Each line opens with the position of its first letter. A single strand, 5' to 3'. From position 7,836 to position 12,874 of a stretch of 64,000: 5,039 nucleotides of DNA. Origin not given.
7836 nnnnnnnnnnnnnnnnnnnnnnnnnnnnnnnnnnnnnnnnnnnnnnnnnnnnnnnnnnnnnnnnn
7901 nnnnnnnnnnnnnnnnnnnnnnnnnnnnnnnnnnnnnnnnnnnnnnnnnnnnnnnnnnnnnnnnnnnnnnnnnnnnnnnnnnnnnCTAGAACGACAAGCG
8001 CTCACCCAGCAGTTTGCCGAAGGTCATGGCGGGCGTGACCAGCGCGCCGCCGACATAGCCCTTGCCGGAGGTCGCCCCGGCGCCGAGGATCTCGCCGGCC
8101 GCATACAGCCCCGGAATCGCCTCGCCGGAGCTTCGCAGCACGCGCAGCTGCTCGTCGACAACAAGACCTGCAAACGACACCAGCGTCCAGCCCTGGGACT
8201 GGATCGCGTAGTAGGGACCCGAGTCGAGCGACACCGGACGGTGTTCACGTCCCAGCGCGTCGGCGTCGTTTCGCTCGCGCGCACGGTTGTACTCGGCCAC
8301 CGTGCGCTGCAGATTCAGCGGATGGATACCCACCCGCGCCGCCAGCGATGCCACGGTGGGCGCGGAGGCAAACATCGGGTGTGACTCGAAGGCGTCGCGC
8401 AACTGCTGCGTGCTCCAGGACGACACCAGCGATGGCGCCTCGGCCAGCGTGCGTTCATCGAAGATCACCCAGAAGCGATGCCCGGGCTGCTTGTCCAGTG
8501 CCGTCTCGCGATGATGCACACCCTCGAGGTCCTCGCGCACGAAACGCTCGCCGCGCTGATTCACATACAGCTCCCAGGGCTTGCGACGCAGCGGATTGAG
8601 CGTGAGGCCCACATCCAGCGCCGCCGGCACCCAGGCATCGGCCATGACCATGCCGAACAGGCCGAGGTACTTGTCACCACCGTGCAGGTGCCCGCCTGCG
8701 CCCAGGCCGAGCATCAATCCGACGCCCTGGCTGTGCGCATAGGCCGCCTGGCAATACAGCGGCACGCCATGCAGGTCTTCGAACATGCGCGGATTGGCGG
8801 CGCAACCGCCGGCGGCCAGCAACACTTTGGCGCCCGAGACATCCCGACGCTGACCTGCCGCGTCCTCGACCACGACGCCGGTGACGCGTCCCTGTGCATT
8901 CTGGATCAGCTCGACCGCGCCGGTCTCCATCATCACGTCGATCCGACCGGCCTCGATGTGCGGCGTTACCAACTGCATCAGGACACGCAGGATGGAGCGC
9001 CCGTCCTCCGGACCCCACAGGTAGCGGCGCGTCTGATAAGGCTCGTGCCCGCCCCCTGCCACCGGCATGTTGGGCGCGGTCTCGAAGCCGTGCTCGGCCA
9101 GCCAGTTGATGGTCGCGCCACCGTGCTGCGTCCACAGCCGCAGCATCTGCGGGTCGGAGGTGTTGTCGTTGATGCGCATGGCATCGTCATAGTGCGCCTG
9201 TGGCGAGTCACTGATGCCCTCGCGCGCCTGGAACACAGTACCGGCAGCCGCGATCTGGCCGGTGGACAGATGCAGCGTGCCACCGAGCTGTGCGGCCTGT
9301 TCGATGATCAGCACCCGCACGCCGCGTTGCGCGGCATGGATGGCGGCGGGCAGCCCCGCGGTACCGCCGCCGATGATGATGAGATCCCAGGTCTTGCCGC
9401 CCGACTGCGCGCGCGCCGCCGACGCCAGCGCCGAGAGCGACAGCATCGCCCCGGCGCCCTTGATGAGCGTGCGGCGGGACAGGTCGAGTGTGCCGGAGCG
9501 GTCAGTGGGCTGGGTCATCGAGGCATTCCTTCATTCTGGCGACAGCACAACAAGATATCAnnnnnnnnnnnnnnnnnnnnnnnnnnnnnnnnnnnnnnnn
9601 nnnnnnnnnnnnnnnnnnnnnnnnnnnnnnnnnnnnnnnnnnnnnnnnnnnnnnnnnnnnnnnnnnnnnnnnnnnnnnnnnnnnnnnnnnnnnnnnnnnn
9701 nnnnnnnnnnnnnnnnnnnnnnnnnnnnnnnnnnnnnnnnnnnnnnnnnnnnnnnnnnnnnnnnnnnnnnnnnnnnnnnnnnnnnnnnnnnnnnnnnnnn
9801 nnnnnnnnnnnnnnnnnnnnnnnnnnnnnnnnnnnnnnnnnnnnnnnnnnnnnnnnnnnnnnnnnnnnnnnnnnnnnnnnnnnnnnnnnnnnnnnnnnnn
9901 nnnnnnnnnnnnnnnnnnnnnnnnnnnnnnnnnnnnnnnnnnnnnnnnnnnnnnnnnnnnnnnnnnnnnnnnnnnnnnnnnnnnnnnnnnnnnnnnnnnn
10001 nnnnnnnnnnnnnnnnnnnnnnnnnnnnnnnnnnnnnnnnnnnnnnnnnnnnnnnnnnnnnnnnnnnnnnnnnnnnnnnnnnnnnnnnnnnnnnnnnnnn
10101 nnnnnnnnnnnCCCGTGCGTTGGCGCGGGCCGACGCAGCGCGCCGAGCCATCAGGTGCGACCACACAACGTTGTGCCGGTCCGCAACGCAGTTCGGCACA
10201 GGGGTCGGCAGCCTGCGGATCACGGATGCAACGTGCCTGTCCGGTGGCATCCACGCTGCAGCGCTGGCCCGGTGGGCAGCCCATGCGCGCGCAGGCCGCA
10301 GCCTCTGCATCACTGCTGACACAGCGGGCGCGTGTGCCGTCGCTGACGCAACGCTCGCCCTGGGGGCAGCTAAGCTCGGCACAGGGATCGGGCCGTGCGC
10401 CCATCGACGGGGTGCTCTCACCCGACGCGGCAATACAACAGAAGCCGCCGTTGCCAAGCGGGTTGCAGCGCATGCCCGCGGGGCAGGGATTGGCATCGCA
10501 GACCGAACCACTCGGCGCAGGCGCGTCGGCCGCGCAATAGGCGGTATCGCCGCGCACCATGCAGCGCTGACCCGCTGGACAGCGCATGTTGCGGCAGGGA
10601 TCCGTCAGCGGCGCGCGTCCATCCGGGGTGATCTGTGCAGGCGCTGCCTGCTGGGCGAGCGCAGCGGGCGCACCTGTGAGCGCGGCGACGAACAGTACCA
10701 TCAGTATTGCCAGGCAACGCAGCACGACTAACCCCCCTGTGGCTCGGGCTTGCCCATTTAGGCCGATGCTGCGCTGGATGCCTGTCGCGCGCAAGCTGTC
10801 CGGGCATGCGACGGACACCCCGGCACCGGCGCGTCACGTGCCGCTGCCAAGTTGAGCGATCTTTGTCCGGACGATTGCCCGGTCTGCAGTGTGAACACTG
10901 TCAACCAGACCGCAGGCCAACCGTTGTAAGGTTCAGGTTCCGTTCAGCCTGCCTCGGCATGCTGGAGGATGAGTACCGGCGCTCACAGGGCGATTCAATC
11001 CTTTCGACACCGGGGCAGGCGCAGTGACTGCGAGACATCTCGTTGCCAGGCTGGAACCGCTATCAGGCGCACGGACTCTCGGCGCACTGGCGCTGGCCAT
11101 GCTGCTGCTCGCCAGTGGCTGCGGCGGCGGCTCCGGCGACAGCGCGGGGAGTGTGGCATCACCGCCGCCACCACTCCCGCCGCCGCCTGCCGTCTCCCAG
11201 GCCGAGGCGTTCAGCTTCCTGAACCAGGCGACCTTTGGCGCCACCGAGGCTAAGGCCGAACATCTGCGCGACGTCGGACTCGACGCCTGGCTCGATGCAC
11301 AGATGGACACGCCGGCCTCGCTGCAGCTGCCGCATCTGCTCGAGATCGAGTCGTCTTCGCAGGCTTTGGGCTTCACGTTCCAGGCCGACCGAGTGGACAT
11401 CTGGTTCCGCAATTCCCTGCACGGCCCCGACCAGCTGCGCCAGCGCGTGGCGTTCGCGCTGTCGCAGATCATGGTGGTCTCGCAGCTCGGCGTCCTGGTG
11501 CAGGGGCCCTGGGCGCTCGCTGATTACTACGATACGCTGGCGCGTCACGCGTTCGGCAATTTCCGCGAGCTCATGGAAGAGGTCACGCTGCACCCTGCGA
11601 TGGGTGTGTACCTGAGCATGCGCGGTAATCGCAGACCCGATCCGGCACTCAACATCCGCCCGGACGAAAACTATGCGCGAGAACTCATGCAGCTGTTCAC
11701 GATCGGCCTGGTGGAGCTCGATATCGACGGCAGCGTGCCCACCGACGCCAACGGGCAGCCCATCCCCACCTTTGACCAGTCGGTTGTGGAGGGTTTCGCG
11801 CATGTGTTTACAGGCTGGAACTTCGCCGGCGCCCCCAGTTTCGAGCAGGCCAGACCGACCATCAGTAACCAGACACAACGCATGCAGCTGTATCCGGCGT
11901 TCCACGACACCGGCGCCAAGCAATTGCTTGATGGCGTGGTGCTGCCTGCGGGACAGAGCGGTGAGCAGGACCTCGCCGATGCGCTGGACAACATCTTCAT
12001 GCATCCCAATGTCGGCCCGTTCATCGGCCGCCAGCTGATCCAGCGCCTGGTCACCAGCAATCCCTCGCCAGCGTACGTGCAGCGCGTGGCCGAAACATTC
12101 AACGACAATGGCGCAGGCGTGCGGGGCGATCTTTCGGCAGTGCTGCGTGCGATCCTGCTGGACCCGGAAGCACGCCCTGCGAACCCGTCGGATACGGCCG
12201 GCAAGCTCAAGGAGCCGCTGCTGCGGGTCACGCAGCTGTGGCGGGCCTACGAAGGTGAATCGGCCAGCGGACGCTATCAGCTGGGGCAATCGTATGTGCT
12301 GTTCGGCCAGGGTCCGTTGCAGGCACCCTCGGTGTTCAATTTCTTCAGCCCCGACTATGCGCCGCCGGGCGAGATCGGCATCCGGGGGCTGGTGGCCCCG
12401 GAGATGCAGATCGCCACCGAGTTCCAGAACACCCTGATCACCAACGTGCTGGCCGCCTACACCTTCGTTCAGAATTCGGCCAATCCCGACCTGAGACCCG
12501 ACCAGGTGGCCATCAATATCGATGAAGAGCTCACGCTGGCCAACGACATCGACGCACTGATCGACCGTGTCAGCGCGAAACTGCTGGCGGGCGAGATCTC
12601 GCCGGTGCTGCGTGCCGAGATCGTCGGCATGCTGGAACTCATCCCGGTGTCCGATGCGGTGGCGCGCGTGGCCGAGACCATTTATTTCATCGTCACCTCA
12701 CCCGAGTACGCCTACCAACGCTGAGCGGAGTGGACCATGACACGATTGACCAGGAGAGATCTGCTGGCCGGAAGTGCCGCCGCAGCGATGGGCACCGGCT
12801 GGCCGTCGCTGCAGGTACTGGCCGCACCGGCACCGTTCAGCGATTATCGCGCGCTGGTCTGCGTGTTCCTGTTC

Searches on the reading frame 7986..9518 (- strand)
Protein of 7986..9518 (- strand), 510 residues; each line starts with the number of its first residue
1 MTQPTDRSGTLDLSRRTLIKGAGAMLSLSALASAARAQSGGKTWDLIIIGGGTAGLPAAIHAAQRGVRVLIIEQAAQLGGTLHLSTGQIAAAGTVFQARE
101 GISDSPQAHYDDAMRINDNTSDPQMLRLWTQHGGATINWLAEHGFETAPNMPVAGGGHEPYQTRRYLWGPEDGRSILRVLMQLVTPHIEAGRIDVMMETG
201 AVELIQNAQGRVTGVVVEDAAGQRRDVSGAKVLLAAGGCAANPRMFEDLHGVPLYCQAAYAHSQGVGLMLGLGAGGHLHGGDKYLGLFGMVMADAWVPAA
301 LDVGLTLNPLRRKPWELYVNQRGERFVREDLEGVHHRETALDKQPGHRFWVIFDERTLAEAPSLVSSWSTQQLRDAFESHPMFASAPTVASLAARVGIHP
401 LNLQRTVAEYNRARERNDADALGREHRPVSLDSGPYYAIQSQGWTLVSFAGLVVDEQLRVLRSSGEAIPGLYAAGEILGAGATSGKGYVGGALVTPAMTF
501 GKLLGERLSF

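Call 42: search_protein_families(library=pfam, proteins=[window:7986-9518:-])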
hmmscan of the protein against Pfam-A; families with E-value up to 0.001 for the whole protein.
window:7986-9518:- (510 aa): 9 families
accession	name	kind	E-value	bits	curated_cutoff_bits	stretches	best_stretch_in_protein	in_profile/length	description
PF00890.30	FAD_binding_2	-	2.3e-52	179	20.4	1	45-481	1-402/414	FAD binding domain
PF12831.13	FAD_oxidored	-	1.9e-11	44.4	27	1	45-236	1-143/416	FAD dependent oxidoreductase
PF03486.20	HI0933_like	-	7.4e-11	42.4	50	1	45-85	2-42/244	HI0933-like protein Rossmann domain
PF07992.20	Pyr_redox_2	-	3.3e-10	40.3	26.1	1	45-256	2-124/291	Pyridine nucleotide-disulphide oxidoreductase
PF01266.30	DAO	-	4.2e-08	33.6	27.9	1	45-239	1-205/353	FAD dependent oxidoreductase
PF13450.12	NAD_binding_8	-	1.1e-07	32.5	21.9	1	48-82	1-35/68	NAD(P)-binding Rossmann-like domain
PF01134.28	GIDA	-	7.2e-05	22.4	22.1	1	45-76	1-32/391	Glucose inhibited division protein A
PF01946.23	Thi4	-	7.5e-05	22.5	26.2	1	44-84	18-59/235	Thi4 family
PF00070.33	Pyr_redox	-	0.00019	22.3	22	0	46-79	2-35/82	Pyridine nucleotide-disulphide oxidoreductase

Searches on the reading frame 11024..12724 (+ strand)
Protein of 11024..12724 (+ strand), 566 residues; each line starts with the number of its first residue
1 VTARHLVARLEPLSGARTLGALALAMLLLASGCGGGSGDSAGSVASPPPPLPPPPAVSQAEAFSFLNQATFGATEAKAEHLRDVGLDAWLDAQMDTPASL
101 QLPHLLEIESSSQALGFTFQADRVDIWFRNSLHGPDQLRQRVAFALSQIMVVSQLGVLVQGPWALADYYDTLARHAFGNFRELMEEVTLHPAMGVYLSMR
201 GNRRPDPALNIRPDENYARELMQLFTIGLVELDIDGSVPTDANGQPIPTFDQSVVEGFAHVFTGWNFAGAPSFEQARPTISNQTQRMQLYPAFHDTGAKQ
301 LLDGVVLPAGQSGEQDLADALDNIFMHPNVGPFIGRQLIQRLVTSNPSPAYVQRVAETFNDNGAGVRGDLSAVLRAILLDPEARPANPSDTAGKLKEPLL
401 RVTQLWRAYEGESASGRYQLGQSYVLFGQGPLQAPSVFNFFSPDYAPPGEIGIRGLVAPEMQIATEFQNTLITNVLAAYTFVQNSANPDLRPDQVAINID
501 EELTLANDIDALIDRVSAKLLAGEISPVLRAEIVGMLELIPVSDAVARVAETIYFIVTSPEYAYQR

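Call 42: search_protein_families(library=pfam, proteins=[window:11024-12724:+])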
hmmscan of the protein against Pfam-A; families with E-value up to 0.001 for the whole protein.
window:11024-12724:+ (566 aa): 1 family
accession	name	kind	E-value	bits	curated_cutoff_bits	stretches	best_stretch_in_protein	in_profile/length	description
PF08811.16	DUF1800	-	8.4e-97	325.4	26.1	1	65-563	2-418/419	Protein of unknown function (DUF1800)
